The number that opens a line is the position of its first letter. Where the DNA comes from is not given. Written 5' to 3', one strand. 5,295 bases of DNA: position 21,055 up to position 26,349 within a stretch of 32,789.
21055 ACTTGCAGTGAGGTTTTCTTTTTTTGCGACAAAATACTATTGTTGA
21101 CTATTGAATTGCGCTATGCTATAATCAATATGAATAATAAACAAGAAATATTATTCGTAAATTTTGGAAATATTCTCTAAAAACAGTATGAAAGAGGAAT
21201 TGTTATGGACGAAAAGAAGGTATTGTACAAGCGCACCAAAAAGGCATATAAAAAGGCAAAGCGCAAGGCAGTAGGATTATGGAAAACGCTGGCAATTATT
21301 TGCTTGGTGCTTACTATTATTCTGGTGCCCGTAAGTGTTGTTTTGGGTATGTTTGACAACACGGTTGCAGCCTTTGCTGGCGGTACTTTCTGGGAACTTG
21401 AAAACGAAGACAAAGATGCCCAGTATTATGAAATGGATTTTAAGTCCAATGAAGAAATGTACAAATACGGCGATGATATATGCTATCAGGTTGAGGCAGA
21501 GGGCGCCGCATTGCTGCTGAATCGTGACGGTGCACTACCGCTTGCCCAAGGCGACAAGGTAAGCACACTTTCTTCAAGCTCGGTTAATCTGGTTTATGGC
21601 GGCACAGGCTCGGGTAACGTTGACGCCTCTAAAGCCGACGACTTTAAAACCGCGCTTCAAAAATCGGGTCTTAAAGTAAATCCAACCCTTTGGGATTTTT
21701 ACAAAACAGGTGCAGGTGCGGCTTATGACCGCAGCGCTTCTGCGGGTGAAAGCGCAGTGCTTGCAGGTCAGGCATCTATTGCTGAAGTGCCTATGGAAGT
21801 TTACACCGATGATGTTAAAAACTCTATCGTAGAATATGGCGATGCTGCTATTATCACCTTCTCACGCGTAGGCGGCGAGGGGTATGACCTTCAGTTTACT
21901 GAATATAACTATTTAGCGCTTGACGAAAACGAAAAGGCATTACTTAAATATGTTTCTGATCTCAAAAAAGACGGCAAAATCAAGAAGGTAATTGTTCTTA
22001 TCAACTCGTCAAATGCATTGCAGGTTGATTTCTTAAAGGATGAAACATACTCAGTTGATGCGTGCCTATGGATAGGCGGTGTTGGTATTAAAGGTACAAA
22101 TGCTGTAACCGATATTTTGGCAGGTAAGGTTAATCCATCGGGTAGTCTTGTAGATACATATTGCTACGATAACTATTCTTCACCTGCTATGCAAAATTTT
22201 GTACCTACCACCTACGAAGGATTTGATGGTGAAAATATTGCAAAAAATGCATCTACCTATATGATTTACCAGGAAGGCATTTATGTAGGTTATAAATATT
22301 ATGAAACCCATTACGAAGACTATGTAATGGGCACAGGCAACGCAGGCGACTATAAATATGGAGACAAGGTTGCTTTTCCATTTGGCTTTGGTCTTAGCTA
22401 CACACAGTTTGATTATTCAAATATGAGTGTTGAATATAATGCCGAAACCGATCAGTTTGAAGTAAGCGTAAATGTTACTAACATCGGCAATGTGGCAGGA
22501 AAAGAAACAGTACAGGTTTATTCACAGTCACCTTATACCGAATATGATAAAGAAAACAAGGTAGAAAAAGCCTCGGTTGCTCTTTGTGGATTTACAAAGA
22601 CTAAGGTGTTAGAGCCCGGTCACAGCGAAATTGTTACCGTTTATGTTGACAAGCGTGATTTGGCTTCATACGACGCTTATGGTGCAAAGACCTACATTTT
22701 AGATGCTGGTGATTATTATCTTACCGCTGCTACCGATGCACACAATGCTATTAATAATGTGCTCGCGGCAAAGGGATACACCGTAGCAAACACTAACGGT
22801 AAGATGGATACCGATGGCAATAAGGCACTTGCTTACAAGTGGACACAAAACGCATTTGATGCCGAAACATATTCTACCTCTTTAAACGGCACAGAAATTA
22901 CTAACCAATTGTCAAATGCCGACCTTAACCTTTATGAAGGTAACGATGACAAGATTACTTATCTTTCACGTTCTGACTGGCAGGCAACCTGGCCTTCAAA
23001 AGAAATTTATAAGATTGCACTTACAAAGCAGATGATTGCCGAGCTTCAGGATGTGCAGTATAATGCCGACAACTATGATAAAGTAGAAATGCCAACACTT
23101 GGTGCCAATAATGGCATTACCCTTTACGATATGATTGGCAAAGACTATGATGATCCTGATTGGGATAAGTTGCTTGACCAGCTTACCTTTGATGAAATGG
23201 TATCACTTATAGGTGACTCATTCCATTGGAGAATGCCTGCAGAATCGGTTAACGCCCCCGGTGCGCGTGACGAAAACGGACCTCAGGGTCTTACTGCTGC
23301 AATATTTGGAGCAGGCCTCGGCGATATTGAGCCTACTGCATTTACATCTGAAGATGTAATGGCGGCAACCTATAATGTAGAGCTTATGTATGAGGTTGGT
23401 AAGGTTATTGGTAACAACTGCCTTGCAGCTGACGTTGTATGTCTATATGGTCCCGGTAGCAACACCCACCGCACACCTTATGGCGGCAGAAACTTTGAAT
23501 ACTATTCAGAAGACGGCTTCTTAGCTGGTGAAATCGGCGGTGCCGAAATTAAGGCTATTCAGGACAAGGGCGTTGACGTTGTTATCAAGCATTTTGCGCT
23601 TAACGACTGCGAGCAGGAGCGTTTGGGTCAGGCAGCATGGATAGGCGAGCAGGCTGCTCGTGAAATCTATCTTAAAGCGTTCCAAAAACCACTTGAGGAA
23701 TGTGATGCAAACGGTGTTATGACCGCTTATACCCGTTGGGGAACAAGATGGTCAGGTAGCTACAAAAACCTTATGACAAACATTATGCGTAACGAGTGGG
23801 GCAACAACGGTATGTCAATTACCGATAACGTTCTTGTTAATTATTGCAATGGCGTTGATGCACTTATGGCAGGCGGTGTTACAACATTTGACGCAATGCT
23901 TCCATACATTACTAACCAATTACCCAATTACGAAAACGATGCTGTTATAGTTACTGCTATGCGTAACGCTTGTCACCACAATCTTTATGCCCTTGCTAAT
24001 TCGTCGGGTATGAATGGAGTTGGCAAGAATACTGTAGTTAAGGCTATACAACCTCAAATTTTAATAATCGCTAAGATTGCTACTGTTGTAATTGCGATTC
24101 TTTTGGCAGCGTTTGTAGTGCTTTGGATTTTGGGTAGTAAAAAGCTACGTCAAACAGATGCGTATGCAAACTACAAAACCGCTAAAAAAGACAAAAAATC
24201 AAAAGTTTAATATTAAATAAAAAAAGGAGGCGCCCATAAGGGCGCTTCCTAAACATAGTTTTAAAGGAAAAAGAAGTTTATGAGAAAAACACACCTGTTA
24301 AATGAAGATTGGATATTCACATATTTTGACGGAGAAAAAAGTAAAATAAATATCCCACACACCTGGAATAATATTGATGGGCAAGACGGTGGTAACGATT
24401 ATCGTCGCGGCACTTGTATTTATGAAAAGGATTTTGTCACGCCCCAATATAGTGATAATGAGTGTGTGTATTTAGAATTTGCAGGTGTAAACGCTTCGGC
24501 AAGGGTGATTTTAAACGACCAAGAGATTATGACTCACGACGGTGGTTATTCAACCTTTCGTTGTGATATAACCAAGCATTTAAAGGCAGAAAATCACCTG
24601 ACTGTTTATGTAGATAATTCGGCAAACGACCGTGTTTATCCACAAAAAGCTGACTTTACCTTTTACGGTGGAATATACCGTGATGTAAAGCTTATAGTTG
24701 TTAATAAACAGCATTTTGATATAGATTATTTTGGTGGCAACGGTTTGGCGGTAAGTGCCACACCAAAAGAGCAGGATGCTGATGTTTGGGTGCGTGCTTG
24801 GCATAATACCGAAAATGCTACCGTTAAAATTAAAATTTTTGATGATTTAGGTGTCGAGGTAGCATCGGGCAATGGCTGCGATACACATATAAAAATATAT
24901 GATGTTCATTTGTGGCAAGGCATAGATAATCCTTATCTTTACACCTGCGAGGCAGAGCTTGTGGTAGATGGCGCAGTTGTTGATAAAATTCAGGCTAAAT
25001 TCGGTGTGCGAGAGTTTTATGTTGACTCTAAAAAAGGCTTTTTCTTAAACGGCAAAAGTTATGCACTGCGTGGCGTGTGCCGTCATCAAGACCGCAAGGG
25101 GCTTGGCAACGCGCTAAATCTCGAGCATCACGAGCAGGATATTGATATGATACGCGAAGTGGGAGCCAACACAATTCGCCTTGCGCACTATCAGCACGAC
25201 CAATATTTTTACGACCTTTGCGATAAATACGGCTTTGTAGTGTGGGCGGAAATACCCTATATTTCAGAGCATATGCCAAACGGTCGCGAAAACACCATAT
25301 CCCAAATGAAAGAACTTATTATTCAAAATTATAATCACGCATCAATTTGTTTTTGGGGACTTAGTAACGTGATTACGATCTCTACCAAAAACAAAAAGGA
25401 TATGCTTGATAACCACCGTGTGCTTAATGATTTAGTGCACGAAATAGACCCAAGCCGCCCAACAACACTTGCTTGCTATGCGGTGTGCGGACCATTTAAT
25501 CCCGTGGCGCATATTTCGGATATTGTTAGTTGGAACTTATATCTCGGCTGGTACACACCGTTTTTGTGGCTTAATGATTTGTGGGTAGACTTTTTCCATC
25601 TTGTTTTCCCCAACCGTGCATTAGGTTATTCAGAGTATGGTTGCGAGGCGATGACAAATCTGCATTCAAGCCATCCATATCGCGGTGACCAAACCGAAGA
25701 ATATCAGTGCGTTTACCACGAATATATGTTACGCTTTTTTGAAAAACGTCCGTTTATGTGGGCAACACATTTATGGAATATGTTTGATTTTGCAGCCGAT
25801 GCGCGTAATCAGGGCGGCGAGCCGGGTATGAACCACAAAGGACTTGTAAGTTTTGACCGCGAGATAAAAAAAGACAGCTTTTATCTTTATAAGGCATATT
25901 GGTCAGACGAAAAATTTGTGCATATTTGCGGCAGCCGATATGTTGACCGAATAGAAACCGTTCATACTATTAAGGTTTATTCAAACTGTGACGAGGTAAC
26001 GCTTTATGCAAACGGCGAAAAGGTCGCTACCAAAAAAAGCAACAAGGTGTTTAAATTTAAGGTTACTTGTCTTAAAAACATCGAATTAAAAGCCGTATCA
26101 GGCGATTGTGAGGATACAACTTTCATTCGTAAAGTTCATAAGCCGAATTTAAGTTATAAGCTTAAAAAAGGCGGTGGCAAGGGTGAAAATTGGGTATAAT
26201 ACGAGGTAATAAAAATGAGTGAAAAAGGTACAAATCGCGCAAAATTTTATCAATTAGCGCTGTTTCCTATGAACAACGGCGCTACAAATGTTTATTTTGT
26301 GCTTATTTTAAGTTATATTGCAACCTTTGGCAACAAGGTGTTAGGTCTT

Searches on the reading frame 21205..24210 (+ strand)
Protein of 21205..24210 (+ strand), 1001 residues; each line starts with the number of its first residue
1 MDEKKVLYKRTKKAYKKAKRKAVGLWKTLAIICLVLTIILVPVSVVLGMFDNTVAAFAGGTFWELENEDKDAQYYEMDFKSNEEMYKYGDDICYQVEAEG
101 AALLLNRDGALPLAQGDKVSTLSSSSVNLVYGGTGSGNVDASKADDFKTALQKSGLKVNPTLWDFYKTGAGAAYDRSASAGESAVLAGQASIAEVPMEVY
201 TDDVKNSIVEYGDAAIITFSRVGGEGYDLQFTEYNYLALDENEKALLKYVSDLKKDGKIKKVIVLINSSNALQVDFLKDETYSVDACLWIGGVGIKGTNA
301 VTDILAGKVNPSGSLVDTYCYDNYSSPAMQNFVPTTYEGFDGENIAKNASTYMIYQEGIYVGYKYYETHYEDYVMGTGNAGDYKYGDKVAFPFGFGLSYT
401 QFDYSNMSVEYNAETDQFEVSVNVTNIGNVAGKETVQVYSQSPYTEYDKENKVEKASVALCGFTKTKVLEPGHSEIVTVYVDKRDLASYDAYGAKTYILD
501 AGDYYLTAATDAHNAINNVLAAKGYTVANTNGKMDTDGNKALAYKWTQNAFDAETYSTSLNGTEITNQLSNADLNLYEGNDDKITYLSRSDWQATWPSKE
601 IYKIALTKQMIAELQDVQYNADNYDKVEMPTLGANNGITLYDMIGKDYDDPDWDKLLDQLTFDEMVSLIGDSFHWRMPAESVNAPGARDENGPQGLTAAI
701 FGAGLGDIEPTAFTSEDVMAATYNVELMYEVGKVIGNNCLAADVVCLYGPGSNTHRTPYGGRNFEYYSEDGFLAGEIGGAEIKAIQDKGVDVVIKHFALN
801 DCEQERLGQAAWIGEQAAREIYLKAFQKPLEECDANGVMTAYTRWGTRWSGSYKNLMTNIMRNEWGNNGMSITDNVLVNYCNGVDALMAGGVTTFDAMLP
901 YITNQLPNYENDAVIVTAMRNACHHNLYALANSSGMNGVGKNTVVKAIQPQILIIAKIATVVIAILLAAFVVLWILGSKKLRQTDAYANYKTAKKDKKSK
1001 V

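Call 6: search_protein_families(library=pfam, proteins=[window:21205-24210:+], max_evalue=0.01)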
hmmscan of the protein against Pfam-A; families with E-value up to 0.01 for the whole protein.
window:21205-24210:+ (1001 aa): 3 families
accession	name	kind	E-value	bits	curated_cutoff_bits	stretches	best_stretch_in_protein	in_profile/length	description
PF01915.27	Glyco_hydro_3_C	-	3e-21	76.8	31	1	103-363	3-200/200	Glycosyl hydrolase family 3 C-terminal domain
PF00933.27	Glyco_hydro_3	-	2.6e-19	70.2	27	1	711-878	83-255/316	Glycosyl hydrolase family 3 N terminal domain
PF14310.12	Fn3-like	-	3.5e-10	40.3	25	1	434-509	1-68/71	Fibronectin type III-like domain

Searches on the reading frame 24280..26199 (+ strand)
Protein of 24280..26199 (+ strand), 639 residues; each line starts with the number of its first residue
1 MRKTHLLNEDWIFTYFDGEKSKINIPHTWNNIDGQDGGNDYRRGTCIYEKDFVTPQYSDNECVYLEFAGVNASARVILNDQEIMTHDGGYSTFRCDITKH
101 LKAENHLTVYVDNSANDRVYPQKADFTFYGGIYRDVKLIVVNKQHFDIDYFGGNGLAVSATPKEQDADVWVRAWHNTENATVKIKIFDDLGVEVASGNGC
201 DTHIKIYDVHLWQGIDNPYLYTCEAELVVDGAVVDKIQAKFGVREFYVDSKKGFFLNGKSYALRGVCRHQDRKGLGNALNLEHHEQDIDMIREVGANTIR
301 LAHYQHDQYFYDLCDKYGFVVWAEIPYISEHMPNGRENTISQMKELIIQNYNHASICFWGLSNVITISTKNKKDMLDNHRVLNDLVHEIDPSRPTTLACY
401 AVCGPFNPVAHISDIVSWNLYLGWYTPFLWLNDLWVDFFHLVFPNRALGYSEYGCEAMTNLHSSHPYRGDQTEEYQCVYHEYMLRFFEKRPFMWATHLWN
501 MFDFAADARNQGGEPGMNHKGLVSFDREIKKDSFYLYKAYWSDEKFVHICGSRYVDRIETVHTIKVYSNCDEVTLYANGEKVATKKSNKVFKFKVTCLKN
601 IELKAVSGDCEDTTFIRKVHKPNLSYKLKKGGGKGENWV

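Call 6: search_protein_families(library=pfam, proteins=[window:24280-26199:+], max_evalue=0.01)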
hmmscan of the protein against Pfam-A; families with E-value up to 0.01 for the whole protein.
window:24280-26199:+ (639 aa): 6 families
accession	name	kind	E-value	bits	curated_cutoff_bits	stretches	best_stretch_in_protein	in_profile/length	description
PF02836.23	Glyco_hydro_2_C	-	1.3e-30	107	21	1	251-541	5-298/302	Glycosyl hydrolases family 2, TIM barrel domain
PF02837.24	Glyco_hydro_2_N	-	2.4e-14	54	28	1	19-139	30-166/169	Glycosyl hydrolases family 2, sugar binding domain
PF22666.2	Glyco_hydro_2_N2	-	1.4e-11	45.2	27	1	44-117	48-123/167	Glycosyl hydrolase 2 galactose-binding domain-like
PF00703.27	Glyco_hydro_2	-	3.1e-10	41.2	23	1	165-244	16-109/109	Glycosyl hydrolases family 2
PF16355.11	DUF4982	-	7.4e-06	26.3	23.9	1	563-588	5-30/61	Domain of unknown function (DUF4982)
PF22820.2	TcaA_3rd_4th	-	7.7e-05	23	27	1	562-589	3-31/73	TcaA protein 3rd/4th domain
